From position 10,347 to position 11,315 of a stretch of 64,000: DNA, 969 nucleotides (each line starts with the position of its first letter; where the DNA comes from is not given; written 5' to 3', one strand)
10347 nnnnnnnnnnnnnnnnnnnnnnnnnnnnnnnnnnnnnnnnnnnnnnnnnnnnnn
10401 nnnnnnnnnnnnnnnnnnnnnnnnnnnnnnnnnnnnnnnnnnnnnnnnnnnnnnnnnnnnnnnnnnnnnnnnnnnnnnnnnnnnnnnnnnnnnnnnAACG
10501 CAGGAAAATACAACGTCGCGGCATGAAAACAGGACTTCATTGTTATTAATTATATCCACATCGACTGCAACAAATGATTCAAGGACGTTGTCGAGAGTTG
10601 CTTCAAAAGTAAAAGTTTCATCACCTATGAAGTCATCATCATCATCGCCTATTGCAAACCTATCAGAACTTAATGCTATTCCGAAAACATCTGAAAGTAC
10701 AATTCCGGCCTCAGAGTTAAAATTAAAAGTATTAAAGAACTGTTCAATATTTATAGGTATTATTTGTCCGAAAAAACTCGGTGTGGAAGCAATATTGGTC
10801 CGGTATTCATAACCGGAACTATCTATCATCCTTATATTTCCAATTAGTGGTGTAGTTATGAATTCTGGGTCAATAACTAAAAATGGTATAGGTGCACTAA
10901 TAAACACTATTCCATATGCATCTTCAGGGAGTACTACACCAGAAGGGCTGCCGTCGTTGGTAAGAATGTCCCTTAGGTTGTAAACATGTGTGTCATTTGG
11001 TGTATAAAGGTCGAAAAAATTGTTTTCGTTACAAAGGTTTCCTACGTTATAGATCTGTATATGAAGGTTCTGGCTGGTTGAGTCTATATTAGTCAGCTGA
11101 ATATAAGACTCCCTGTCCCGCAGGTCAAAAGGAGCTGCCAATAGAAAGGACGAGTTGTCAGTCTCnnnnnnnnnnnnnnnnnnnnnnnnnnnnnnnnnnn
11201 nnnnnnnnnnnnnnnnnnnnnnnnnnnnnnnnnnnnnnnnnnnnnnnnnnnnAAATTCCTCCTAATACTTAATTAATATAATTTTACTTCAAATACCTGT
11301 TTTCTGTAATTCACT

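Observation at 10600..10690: Cassette-like variable loops inside an otherwise near-identical paralog scaffold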

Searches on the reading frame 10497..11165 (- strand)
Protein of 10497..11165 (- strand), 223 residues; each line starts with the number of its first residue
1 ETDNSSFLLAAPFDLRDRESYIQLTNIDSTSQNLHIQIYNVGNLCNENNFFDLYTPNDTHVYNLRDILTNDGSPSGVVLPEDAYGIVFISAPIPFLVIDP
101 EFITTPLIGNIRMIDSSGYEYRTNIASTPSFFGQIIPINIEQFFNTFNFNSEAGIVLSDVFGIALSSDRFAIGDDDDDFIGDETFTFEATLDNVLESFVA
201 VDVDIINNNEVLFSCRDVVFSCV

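Call 72: predict_structure(alignment_id=A3)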
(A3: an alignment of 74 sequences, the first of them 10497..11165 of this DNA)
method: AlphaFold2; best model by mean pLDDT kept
length: 223 residues; sequences in the alignment: 74
mean_pLDDT: 81.6   pTM: 0.81
mean pLDDT of the five models: 81.6, 80.4, 80.0, 79.9, 78.2
residues with pLDDT >= 90: 99; 70-90: 68; 50-70: 50; < 50: 6
segments of 3 or more residues with pLDDT < 50: 134-137
pLDDT, mean of each block of 10 residues (from residue 1): 80 95 95 95 91 97 97 97 95 72 81 95 83 51 73 78 80 59 81 73 75 59 58
secondary structure, 60 per line:
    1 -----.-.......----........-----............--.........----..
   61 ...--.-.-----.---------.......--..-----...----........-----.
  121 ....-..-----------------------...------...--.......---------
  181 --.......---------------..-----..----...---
elements in order: E8-14 E19-26 E32-40 E46-54 E59-63 E84-90 E107-114 E120-124 E160-162 E165-171 E183-189 E218-220

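Call 75: fold_search(model_id=the predicted structure, library=pdb)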
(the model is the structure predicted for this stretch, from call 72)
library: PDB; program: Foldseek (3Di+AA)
matches with E <= 10: 1270; with E <= 0.001: 3
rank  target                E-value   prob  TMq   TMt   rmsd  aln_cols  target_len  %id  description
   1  1nc7_A                7.3e-04  1.00  0.39  0.71   3.5       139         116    8  Crystal Structure of Thermotoga maritima 1070 (released 2003-07-01)
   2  1nc7_D                8.6e-04  1.00  0.40  0.72   3.1       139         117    7  Crystal Structure of Thermotoga maritima 1070 (released 2003-07-01)
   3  1nc7_B                9.1e-04  1.00  0.39  0.71   3.2       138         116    8  Crystal Structure of Thermotoga maritima 1070 (released 2003-07-01)
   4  1eth_A                1.5e-02  0.72  0.20  0.12   7.5       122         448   16  TRIACYLGLYCEROL LIPASE/COLIPASE COMPLEX (released 1996-12-07)
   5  2ii8_B                1.7e-02  1.00  0.25  0.51   5.4       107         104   13  Anabaena sensory rhodopsin transducer (released 2007-03-20)
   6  2ii7_B                2.0e-02  1.00  0.25  0.46   6.5       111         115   14  Anabaena sensory rhodopsin transducer (released 2007-03-20)
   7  1xq4_C                2.1e-02  0.30  0.16  0.25  15.4       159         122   10  Crystal Structure of the Putative ApaA Protein from Bordetella pertussis, Northeast Structural Genomics Target BeR40 (released 2004-11-09)
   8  9eaa_B                2.3e-02  0.44  0.21  0.21  14.4       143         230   14  Seneca valley virus Altered particle at acidic condition (A-particle[C]) (released 2025-08-20)
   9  2ii9_D                2.7e-02  1.00  0.25  0.56   4.1        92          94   14  Anabaena sensory rhodopsin transducer (released 2007-03-20)
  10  2iia                  3.1e-02  1.00  0.30  0.69   5.4       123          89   14  Anabaena sensory rhodopsin transducer (released 2007-03-20)
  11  2ii8_A                3.5e-02  0.99  0.25  0.54   5.4       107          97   13  Anabaena sensory rhodopsin transducer (released 2007-03-20)
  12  2ii7_D                3.7e-02  0.99  0.25  0.51   5.4       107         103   13  Anabaena sensory rhodopsin transducer (released 2007-03-20)
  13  2ii8_E                3.9e-02  1.00  0.31  0.68   5.3       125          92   13  Anabaena sensory rhodopsin transducer (released 2007-03-20)
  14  2ii8_D                3.9e-02  0.99  0.29  0.60   5.8       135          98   11  Anabaena sensory rhodopsin transducer (released 2007-03-20)
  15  4p94_B                3.9e-02  0.20  0.15  0.22  16.0       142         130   12  The crystal structure of the soluble domain of Sulfolobus acidocaldarius FlaF (residues 35-164) (released 2015-04-22)
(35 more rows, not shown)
